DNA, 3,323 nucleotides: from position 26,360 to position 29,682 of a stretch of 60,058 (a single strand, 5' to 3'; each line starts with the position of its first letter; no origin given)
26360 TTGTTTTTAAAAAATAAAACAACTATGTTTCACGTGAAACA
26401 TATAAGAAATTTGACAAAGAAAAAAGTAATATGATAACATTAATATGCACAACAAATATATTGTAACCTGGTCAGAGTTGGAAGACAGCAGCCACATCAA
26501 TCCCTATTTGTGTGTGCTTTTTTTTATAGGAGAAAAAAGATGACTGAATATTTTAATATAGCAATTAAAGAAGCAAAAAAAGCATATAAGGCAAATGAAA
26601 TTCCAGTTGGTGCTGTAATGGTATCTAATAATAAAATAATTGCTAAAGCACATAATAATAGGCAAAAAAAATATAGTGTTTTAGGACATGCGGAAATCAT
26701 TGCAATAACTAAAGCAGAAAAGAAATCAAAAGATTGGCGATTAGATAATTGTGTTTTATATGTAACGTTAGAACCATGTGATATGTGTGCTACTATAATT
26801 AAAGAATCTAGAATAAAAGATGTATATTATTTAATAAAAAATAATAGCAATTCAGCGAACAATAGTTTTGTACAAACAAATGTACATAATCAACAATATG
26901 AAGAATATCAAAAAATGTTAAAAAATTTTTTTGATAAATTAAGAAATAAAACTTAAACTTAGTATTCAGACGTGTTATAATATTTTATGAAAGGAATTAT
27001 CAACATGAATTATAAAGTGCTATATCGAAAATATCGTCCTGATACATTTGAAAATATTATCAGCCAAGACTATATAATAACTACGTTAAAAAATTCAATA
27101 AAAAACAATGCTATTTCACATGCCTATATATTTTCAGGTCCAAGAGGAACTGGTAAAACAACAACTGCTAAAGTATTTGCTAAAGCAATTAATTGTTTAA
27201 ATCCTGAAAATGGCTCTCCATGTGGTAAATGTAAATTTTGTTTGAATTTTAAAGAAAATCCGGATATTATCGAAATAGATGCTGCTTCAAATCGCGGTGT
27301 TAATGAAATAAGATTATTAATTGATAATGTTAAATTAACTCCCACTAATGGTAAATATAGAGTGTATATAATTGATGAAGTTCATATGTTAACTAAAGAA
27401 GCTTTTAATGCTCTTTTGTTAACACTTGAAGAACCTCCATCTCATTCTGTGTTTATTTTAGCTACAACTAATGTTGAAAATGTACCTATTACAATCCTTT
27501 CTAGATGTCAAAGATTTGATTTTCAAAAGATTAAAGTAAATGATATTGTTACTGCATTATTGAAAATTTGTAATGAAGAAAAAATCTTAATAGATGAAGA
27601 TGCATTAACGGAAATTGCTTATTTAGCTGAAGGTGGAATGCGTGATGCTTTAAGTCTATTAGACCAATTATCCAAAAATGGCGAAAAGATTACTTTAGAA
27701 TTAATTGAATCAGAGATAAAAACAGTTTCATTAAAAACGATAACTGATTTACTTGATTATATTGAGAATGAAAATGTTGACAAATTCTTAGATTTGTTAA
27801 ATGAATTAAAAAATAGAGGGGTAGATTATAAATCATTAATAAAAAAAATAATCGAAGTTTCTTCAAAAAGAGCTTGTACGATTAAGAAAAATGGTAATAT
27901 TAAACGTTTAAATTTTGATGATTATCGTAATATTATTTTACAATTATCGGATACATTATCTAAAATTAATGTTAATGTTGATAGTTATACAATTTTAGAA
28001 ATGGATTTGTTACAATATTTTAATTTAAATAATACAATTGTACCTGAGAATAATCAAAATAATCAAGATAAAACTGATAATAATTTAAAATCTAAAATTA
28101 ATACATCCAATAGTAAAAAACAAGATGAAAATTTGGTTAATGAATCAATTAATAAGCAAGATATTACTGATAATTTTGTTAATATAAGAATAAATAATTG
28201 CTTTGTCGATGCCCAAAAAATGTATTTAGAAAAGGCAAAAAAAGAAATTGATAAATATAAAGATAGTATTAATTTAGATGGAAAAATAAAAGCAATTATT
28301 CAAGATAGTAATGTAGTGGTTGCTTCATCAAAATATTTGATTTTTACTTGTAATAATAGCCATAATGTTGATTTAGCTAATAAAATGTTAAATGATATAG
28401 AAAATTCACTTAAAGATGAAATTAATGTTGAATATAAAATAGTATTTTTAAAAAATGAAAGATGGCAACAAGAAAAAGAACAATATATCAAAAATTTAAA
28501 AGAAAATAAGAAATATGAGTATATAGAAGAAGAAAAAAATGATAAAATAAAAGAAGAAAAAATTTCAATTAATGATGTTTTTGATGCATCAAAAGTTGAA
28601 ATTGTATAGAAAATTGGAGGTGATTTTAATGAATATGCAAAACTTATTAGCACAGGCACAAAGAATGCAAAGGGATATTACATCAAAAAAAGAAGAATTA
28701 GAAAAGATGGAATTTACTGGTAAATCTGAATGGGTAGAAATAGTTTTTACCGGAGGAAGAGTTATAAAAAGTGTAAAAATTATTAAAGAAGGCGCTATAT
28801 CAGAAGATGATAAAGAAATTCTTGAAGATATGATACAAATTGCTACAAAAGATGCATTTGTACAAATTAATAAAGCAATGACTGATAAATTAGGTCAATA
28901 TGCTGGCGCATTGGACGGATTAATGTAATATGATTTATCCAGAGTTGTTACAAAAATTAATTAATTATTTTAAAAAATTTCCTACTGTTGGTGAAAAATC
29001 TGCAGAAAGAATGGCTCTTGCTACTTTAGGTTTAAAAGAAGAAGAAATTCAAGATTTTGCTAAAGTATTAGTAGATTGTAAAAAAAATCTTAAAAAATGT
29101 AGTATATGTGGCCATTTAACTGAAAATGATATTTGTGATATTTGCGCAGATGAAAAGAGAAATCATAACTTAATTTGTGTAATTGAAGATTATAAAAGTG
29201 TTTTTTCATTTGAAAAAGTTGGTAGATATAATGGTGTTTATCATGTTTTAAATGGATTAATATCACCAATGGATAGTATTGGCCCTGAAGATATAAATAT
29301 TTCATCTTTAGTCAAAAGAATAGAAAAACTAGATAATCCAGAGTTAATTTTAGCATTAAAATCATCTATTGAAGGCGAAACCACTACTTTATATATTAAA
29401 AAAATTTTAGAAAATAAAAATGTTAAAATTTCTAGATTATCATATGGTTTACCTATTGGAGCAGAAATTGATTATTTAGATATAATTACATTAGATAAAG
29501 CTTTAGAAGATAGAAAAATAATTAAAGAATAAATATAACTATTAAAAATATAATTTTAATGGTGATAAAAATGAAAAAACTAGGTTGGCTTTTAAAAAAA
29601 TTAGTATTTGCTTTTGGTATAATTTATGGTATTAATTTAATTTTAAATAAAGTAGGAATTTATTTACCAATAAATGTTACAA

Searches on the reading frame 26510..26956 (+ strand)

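Call 45: search_protein_families(library=pfam, proteins=[window:26510-26956:+], max_evalue=0.001)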
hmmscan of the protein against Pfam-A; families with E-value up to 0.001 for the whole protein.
window:26510-26956:+ (148 aa): 4 families
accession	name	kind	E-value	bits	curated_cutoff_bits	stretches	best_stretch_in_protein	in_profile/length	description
PF14437.12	MafB19-deam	-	2.1e-34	118.9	27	1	12-145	4-142/142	MafB19-like deaminase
PF00383.29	dCMP_cyt_deam_1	-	3.6e-30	104.3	25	1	11-108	4-101/102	Cytidine and deoxycytidylate deaminase zinc-binding region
PF14439.12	Bd3614-deam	-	3.5e-07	30.6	38.5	1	33-124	10-105/113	Bd3614-like deaminase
PF18750.7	SNAD4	-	0.00031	21.2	27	0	41-99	17-73/130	Secreted Novel AID/APOBEC-like Deaminase 4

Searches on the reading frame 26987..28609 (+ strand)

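Call 45: search_protein_families(library=pfam, proteins=[window:26987-28609:+], max_evalue=0.001)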
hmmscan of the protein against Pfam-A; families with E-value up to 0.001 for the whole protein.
window:26987-28609:+ (540 aa): 9 families
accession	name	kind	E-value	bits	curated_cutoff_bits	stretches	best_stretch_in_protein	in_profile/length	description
PF13177.12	DNA_pol3_delta2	-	2.3e-44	151.6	27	1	27-182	2-160/161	DNA polymerase III, delta subunit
PF22608.2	DNAX_ATPase_lid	-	2.5e-12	46.8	27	1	187-227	2-42/49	DNA polymerase III clamp loader subunit, ATPase lid domain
PF00004.35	AAA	-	1.3e-11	45.5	21.2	1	48-177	2-126/131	ATPase family associated with various cellular activities (AAA)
PF13401.12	AAA_22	-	2.7e-05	24.9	27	0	48-158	9-120/130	AAA domain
PF21960.2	RCF1-5-like_lid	-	2.7e-05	24.5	27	1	191-225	3-38/43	RCF1/5-like, AAA+ ATPase lid domain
PF07728.20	AAA_5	-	0.00017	22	22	0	48-69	3-24/139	AAA domain (dynein-related subfamily)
PF05496.18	RuvB_N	-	0.00025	21.3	27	0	17-70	2-59/159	Holliday junction DNA helicase RuvB P-loop domain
PF13173.12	AAA_14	-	0.00036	21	27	1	46-150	4-88/129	AAA domain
PF16193.11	AAA_assoc_2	-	0.00087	19.9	34.3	0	197-244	2-55/81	AAA C-terminal domain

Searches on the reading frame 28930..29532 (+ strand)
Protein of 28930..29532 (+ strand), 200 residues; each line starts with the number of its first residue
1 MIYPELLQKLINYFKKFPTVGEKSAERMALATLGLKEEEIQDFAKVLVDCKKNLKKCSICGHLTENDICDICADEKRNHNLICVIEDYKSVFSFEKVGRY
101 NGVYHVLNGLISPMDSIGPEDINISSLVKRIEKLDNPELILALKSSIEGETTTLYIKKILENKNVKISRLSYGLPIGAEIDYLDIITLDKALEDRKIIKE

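Call 45: search_protein_families(library=pfam, proteins=[window:28930-29532:+], max_evalue=0.001)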
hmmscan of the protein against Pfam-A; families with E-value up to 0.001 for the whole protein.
window:28930-29532:+ (200 aa): 5 families
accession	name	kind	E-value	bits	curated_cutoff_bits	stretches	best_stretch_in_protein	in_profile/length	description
PF13662.12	Toprim_4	-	3.6e-22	78.8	25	1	81-170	2-84/85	Toprim domain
PF21176.3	RecR_HhH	-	3.4e-10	40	27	1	7-49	1-43/45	RecR, helix-hairpin-helix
PF21175.2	RecR_C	-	7.1e-09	35.4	22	1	173-196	1-24/24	RecR, C-terminal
PF02132.21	RecR_ZnF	-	8.7e-09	35.4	22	1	55-74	2-21/21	RecR, Cys4-zinc finger domain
PF01751.28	Toprim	-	5.7e-07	30.1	23.1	1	82-170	2-96/96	Toprim domain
